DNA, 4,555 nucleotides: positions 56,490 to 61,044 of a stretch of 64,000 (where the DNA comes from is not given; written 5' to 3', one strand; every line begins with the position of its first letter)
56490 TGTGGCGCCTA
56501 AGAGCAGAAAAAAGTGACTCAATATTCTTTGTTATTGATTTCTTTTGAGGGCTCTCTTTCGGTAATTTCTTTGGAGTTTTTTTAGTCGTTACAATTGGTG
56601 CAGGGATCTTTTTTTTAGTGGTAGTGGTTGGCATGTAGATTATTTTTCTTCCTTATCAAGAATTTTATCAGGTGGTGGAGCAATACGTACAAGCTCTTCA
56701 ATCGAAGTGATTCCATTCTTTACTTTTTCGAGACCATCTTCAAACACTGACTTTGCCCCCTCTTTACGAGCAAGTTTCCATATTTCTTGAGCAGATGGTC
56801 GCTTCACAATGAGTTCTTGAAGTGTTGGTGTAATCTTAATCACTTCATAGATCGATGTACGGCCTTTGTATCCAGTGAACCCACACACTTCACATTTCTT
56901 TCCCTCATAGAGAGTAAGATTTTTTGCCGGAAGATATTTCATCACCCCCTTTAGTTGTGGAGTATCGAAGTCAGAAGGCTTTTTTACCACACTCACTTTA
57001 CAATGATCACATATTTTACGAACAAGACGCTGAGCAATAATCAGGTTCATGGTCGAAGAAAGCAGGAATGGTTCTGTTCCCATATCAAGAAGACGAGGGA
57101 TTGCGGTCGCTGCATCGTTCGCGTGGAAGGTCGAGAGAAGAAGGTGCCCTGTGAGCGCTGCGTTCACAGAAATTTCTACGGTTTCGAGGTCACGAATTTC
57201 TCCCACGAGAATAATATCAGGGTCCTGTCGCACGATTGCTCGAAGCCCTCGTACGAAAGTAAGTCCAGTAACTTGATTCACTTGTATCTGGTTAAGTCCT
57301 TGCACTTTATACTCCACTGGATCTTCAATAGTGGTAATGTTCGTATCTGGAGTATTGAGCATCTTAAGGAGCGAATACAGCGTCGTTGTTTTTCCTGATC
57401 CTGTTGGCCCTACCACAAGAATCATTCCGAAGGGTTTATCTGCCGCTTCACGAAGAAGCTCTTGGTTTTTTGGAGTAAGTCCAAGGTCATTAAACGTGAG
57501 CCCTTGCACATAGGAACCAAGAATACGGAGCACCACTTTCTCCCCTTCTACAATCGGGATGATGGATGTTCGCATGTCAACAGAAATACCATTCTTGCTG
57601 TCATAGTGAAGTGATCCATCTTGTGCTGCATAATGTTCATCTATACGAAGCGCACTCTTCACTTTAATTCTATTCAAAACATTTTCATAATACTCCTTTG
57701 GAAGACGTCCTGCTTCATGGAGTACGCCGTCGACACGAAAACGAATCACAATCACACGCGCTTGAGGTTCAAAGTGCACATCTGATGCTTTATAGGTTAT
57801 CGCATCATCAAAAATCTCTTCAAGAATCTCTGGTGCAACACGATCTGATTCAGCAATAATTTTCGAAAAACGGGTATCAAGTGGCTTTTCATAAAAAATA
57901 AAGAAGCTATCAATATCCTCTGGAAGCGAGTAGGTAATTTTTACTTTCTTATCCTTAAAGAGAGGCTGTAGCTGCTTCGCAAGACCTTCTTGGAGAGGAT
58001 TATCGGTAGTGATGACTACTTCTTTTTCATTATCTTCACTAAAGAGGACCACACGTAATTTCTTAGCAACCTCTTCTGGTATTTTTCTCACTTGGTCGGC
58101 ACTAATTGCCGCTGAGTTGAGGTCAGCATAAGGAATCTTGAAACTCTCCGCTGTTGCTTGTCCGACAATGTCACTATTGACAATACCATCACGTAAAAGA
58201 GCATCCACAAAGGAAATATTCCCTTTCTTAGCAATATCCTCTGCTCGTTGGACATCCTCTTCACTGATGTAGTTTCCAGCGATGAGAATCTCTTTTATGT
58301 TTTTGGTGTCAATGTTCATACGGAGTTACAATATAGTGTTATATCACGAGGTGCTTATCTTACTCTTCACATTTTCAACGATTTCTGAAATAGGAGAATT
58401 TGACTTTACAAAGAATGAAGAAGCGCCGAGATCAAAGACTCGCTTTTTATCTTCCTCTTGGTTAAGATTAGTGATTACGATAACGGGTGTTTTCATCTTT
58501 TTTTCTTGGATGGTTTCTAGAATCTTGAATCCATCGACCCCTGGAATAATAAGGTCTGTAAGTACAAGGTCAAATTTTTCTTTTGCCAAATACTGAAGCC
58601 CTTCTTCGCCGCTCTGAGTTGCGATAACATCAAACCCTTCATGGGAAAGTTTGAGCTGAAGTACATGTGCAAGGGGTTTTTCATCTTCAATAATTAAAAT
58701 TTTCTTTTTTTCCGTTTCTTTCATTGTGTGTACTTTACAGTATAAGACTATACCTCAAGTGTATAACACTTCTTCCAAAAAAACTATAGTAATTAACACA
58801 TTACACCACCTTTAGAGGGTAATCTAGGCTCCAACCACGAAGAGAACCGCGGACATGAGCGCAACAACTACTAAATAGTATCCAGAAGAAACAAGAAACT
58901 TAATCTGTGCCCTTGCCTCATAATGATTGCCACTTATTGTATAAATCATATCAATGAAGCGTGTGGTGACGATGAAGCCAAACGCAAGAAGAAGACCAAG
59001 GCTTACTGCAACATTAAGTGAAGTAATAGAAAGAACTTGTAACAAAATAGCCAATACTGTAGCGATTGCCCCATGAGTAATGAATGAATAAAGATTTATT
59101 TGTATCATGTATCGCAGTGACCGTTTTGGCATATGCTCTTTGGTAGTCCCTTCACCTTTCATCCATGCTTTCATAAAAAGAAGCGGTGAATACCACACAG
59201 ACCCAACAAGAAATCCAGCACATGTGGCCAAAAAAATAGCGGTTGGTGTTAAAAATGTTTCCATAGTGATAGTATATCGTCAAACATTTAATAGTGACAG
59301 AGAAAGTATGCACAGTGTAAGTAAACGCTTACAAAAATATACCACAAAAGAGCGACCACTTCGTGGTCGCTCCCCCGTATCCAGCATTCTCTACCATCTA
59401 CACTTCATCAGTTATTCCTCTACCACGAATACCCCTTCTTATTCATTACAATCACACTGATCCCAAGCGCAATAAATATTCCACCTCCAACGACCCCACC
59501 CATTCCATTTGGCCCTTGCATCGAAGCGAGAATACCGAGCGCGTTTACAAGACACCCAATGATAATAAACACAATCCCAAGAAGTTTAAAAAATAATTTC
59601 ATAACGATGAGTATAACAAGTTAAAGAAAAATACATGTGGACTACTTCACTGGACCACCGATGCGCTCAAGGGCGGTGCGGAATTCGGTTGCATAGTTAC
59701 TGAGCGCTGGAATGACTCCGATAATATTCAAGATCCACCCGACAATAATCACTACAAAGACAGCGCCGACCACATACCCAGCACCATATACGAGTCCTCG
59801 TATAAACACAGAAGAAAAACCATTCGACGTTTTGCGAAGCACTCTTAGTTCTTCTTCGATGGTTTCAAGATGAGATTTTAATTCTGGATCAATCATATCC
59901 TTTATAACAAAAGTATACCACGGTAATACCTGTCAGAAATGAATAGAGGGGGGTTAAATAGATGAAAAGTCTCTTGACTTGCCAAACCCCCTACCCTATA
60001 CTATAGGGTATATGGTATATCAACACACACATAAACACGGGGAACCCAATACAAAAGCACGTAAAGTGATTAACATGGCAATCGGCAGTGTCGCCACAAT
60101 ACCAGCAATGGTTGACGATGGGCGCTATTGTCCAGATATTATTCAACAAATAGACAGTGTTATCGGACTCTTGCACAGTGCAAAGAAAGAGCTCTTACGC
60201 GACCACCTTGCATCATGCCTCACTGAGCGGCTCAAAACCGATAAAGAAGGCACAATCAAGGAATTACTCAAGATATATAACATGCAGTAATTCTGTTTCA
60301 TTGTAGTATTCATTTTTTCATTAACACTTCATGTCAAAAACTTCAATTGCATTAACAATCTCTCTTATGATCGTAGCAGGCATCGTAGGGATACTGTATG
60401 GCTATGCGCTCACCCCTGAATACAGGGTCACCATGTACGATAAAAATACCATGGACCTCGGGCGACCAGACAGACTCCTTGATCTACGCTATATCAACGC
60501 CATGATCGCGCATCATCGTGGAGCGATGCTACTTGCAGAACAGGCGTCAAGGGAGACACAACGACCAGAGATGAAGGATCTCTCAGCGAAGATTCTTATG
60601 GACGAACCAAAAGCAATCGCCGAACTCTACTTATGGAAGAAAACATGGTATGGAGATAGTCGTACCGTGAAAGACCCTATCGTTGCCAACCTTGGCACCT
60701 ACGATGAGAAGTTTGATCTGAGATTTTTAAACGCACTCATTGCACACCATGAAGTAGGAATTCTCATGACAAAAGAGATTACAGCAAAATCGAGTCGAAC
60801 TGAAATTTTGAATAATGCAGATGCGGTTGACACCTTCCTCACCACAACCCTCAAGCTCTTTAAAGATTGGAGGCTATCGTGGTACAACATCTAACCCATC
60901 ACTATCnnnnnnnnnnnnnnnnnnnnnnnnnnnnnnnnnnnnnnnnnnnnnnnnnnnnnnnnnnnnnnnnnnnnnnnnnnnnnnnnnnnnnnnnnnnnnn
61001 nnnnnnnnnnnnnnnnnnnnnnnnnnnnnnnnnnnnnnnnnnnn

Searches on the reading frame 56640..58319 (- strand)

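Call 6: search_protein_families(library=pfam, proteins=[window:56640-58319:-], max_evalue=0.001)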
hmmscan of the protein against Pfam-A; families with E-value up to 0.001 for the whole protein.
window:56640-58319:- (559 aa): 4 families
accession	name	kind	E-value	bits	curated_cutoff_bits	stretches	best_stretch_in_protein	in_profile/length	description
PF00437.27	T2SSE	-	1.3e-121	406.2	24.9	1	159-545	5-370/370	Type II/IV secretion system protein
PF05157.20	MshEN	-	2.2e-08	34.4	23.1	1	60-139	1-79/90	MshEN domain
PF13401.12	AAA_22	-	0.00027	21.7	27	1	298-339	6-47/130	AAA domain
PF13191.12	AAA_16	-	0.00078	20.4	32.6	0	287-345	14-64/167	AAA ATPase domain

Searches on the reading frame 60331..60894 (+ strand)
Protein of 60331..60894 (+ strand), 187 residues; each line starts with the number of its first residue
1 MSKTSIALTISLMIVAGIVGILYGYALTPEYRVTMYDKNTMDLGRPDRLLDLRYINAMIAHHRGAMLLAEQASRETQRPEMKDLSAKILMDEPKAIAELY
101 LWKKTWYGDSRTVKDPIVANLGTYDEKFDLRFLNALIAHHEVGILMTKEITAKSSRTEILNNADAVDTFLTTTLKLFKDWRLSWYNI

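Call 6: search_protein_families(library=pfam, proteins=[window:60331-60894:+], max_evalue=0.001)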
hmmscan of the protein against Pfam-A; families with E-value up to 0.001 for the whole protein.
window:60331-60894:+ (187 aa): 2 families
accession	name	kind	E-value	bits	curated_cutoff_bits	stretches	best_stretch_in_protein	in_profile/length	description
PF03713.19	DUF305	-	1.9e-17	64.2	27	1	51-180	1-150/151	Domain of unknown function (DUF305)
PF13628.12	DUF4142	-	0.00022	22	27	0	50-88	86-124/138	Domain of unknown function (DUF4142)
